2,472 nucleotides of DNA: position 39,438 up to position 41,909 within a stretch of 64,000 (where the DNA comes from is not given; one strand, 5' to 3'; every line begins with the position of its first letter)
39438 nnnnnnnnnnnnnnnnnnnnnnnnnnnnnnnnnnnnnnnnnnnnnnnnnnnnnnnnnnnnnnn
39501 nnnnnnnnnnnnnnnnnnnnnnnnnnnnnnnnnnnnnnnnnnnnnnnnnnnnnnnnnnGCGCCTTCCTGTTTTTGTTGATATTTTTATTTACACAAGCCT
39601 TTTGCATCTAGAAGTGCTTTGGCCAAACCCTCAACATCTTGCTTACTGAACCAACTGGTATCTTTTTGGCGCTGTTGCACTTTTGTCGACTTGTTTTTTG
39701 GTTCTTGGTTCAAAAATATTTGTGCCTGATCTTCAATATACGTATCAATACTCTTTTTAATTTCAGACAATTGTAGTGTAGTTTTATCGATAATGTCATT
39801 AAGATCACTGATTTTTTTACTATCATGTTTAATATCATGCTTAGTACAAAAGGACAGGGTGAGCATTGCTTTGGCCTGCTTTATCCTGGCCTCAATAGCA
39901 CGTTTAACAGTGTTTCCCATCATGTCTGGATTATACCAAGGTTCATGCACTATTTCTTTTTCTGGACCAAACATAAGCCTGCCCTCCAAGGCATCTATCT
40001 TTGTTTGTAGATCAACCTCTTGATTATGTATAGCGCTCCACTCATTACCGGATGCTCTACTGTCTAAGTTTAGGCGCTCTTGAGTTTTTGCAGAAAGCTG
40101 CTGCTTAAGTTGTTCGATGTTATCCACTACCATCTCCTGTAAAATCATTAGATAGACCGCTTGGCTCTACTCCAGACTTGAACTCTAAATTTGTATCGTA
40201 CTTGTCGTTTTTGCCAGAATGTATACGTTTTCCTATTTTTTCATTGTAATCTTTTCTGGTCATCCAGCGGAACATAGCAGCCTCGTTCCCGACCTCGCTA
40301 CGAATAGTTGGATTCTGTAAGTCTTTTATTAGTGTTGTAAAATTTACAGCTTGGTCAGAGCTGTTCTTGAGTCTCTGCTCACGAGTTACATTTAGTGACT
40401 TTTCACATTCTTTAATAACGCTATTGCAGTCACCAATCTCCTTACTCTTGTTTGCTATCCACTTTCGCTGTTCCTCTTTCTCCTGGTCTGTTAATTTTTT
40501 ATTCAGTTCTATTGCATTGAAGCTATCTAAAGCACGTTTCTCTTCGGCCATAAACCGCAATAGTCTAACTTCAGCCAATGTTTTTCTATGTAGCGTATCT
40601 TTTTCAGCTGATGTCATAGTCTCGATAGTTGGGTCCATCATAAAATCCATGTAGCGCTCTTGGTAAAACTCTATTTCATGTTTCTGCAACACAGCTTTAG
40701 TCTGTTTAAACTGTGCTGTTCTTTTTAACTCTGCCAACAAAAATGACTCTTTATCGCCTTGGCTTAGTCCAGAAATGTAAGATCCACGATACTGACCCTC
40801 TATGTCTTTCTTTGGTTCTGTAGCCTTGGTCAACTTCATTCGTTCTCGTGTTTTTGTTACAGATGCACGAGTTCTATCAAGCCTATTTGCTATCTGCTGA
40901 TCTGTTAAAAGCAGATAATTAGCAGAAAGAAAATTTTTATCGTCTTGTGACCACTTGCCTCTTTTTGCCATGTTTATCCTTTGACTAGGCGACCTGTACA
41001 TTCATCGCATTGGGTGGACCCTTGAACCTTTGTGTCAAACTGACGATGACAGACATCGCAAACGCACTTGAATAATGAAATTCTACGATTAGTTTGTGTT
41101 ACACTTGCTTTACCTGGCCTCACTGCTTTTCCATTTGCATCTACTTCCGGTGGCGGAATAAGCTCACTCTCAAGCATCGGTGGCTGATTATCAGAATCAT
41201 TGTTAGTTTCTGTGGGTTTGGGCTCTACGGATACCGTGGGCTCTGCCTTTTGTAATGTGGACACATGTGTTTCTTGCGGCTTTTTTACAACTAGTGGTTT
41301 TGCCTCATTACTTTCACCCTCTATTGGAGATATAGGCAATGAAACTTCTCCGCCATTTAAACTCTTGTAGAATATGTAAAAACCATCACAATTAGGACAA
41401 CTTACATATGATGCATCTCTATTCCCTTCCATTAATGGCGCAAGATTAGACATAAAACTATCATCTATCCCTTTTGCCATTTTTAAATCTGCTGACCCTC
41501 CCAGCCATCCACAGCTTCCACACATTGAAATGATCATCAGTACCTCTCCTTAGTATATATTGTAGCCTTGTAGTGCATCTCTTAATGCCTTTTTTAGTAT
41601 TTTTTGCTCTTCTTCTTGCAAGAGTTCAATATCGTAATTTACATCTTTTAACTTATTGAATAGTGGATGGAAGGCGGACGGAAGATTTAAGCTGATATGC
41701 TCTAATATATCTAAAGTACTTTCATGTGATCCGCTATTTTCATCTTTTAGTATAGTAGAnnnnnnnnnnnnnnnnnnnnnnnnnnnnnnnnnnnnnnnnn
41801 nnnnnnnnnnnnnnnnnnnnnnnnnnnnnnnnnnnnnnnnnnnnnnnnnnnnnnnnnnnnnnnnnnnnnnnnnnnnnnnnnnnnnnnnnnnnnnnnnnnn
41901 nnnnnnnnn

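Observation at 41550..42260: Phage-encoded sigma-70 region-2 homolog with a poly-lysine N-terminus and a Cys cluster, at the head of the late operon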

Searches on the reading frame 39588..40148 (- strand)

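Call 9: search_protein_families(library=phrogs, proteins=[window:39588-40148:-], max_evalue=0.001)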
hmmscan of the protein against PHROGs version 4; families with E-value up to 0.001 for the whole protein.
window:39588-40148:- (187 aa): 0 families

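Call 68: search_protein_families(library=pfam, proteins=[window:39588-40148:-], max_evalue=0.1)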
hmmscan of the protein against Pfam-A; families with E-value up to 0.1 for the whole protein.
window:39588-40148:- (187 aa): 2 families
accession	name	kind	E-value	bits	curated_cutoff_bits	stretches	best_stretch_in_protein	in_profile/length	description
PF02200.21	STE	-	0.01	16.7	25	1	105-169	37-101/109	STE like transcription factor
PF03352.18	Adenine_glyco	-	0.068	13.5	25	0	21-99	25-101/177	Methyladenine glycosylase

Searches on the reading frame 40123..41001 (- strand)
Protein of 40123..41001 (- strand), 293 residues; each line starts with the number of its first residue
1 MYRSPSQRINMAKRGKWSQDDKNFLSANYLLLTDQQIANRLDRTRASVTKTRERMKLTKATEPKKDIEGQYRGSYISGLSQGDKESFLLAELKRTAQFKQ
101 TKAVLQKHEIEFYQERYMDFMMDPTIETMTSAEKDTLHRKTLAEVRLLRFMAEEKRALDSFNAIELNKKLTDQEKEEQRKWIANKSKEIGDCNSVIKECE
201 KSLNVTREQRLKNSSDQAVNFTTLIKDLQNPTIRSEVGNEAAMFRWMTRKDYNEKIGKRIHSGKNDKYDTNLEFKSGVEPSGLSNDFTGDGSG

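Call 9: search_protein_families(library=phrogs, proteins=[window:40123-41001:-], max_evalue=0.001)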
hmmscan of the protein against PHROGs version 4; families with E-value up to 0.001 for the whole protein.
window:40123-41001:- (293 aa): 0 families

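Call 68: search_protein_families(library=pfam, proteins=[window:40123-41001:-], max_evalue=0.1)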
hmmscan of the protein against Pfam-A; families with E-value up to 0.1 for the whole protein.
window:40123-41001:- (293 aa): 0 families

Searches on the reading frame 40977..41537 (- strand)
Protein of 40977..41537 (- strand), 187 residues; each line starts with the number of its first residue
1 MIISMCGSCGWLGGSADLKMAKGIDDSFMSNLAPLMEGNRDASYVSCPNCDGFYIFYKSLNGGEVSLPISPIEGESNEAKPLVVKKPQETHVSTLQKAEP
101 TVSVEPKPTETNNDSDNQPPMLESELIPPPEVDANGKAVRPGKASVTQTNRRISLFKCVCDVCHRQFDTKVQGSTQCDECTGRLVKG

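Call 9: search_protein_families(library=phrogs, proteins=[window:40977-41537:-], max_evalue=0.001)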
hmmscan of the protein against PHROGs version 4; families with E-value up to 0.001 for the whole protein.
window:40977-41537:- (187 aa): 0 families

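Call 68: search_protein_families(library=pfam, proteins=[window:40977-41537:-], max_evalue=0.1)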
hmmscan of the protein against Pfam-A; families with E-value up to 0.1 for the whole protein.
window:40977-41537:- (187 aa): 1 family
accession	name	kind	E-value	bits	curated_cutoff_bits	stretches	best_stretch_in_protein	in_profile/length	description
PF15777.11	Anti-TRAP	-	0.091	13.2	32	0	159-183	12-39/59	Tryptophan RNA-binding attenuator protein inhibitory protein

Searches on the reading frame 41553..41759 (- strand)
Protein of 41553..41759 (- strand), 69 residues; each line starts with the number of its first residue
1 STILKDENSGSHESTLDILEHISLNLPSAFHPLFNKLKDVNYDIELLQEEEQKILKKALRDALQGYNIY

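Call 48: search_solved_structures(query=A3, max_evalue=10, show_alignments=4)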
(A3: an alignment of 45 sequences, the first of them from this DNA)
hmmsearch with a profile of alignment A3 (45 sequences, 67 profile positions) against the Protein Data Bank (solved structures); distinct sequences matched with E-value up to 10: 17.
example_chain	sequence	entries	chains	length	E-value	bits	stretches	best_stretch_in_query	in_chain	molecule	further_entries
2dfh_A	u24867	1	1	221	0.029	17.5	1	36-63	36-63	Ribonuclease HII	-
1io2_A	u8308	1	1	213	0.029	17.5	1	36-63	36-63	RIBONUCLEASE HII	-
2dff_A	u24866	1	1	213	0.033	17.3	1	36-63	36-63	Ribonuclease HII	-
2dfe_A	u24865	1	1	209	0.035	17.3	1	36-63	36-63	Ribonuclease HII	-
1x1p_A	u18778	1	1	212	0.036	17.2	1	36-63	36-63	Ribonuclease HII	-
7x6f_A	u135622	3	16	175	0.24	14.6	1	21-45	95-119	Quorum-sensing regulator protein G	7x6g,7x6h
9vzp_A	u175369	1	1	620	0.3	14.2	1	11-45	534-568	Long-chain fatty acid transport protein 2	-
1uax_A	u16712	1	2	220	0.36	14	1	39-64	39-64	Ribonuclease HII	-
20zn_A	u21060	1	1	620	0.38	13.9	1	11-44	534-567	Long-chain fatty acid transport protein 2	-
8gok_A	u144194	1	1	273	0.52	13.5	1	46-65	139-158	Legionella OTU-deubiquitinase A OTU1 domain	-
5tsz_A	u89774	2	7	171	0.52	13.5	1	9-61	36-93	Pv cell-traversal protein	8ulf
7uyh_A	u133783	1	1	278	0.55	13.4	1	46-65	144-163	LotA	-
7uyg_A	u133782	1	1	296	0.64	13.2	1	46-65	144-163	LotA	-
8oyw_A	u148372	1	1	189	0.81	12.9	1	27-66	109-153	De novo designed soluble Rhomboid protease-like protein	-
2p63_A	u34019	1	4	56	0.91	12.7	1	16-33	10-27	Cell division control protein 4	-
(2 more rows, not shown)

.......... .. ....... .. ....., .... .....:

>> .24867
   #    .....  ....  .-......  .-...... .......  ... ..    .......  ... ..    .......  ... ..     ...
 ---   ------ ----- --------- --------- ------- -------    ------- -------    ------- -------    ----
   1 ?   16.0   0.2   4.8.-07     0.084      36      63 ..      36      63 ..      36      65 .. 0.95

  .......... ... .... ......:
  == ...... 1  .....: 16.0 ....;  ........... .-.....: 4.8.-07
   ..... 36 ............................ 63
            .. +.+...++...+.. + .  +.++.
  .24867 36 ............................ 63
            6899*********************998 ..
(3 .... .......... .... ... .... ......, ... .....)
